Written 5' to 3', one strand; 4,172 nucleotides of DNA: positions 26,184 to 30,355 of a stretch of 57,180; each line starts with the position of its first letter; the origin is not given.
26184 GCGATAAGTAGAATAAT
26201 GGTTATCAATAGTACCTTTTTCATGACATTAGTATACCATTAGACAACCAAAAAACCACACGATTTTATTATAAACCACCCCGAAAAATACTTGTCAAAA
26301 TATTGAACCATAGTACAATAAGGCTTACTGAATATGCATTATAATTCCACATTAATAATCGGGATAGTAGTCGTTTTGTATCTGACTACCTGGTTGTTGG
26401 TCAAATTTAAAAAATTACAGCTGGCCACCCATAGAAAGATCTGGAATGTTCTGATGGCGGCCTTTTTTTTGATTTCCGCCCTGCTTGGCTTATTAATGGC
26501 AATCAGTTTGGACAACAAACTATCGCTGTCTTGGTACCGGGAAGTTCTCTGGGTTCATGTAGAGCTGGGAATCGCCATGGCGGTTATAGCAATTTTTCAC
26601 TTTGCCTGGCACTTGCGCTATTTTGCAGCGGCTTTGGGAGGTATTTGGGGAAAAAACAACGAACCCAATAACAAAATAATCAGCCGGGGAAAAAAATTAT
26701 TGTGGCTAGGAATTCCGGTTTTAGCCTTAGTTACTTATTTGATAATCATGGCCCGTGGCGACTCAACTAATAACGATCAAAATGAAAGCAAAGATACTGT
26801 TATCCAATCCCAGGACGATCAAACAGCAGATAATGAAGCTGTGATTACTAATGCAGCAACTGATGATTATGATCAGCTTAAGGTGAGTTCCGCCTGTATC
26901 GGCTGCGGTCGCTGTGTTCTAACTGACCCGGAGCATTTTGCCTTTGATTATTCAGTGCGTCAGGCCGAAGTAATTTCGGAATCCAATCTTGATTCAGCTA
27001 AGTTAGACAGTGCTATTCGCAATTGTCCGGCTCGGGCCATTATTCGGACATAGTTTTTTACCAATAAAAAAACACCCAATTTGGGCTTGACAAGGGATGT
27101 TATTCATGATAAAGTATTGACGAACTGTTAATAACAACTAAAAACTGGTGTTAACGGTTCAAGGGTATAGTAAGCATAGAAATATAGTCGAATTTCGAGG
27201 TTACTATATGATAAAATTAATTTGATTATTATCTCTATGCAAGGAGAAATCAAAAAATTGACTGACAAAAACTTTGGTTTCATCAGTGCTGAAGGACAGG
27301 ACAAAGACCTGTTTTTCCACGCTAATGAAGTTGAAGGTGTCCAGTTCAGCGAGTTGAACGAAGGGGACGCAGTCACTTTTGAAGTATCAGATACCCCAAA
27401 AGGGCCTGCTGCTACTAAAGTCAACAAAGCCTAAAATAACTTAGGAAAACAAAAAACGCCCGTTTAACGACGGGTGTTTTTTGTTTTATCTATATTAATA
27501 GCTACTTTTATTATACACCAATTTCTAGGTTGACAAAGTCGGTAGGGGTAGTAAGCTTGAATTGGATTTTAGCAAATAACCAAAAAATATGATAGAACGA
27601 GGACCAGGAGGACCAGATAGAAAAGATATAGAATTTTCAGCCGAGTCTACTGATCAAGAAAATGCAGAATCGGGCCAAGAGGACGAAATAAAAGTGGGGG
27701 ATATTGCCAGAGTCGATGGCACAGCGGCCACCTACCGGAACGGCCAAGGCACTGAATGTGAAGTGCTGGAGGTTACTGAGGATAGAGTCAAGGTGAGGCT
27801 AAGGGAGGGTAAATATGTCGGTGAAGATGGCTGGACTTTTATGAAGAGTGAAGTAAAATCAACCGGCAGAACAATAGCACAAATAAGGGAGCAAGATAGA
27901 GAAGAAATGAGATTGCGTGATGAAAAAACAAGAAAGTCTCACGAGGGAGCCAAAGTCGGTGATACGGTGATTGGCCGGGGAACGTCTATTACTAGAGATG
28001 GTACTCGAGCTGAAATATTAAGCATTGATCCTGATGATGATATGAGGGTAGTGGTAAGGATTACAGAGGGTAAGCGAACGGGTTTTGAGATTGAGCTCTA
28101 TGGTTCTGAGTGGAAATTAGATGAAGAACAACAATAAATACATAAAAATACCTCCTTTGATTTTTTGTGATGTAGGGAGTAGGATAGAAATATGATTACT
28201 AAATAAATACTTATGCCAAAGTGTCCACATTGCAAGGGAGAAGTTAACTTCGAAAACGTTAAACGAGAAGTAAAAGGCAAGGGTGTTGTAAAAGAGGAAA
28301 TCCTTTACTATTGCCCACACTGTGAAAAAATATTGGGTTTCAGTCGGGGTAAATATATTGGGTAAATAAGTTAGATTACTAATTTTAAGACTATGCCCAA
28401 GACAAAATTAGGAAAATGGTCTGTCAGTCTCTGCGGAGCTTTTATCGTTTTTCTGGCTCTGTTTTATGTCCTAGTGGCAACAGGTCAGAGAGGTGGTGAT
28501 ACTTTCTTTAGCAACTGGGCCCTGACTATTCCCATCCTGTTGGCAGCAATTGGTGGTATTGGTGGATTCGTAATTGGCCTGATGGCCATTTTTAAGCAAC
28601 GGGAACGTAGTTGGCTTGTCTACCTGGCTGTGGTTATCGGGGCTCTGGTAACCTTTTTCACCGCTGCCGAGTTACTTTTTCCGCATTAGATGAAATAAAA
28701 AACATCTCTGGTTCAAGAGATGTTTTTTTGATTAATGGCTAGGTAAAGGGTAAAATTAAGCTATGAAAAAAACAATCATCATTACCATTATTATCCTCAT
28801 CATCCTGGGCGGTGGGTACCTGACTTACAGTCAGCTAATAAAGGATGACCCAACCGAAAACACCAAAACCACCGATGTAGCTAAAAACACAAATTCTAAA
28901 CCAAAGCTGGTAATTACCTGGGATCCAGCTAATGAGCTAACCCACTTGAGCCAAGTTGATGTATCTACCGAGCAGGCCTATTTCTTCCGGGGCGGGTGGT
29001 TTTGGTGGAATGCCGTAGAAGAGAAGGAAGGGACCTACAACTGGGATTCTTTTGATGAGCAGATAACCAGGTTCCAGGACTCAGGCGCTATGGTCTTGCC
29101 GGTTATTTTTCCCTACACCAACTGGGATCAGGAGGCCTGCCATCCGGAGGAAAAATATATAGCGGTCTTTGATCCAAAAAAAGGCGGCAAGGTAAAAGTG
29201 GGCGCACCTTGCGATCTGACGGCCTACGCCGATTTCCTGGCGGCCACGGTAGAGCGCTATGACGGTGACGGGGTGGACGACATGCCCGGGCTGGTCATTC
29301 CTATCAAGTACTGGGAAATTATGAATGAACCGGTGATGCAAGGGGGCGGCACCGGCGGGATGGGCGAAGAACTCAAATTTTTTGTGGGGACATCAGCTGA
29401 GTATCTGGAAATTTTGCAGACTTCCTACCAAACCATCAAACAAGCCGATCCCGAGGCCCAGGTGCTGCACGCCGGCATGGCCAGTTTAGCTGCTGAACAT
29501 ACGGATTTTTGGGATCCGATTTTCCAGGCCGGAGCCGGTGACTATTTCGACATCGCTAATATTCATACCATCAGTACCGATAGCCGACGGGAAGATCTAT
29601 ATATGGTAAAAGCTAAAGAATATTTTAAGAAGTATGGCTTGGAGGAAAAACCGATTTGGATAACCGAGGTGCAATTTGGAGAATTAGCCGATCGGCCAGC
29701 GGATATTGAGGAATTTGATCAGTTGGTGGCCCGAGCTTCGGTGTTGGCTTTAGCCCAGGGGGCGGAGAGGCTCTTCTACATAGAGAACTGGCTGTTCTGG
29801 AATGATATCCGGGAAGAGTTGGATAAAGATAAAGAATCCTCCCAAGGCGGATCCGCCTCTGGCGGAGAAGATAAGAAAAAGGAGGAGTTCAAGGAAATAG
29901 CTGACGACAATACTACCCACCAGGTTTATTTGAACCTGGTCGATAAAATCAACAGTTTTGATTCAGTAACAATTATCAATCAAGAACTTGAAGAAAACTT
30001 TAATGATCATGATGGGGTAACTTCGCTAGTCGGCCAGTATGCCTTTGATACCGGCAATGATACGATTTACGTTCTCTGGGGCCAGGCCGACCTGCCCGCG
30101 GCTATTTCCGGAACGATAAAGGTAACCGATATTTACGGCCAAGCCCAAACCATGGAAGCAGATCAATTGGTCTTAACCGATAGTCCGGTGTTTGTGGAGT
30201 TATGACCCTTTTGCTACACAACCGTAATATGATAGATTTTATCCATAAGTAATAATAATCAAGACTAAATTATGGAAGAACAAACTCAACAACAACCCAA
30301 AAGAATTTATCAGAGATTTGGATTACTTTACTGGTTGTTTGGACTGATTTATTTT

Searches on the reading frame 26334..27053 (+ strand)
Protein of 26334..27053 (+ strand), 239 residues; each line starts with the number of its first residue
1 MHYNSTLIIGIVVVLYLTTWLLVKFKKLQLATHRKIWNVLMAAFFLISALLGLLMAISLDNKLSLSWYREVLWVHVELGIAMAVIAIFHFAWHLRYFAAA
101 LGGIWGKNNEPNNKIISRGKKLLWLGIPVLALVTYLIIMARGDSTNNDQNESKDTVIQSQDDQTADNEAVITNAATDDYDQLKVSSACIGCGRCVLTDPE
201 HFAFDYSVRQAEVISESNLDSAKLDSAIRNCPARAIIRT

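Call 81: search_protein_families(library=pfam, proteins=[window:26334-27053:+], max_evalue=0.01)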
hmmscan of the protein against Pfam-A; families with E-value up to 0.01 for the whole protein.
window:26334-27053:+ (239 aa): 4 families
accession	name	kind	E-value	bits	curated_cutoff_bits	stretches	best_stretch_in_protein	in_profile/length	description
PF13370.11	Fer4_13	-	3.7e-08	34.4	24.5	1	186-236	4-56/58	4Fe-4S single cluster domain of Ferredoxin I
PF13459.11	Fer4_15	-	0.0002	22.4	22.4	1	186-236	6-64/66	4Fe-4S single cluster domain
PF12797.12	Fer4_2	-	0.0036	17.6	24.5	1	184-199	6-21/22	4Fe-4S binding domain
PF01794.25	Ferric_reduct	-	0.0095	16.4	28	1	50-140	8-94/121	Ferric reductase like transmembrane component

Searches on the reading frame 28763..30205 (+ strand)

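Call 30: search_protein_families(library=ncbifam, proteins=[window:28763-30205:+])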
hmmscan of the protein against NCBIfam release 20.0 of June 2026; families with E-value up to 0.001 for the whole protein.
window:28763-30205:+ (480 aa): 0 families

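Call 81: search_protein_families(library=pfam, proteins=[window:28763-30205:+], max_evalue=0.01)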
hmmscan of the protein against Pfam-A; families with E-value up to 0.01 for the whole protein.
window:28763-30205:+ (480 aa): 1 family
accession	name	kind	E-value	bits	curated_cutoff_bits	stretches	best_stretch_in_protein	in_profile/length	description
PF02449.21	Glyco_hydro_42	-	4.2e-08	33.4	21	1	205-339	204-334/376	Beta-galactosidase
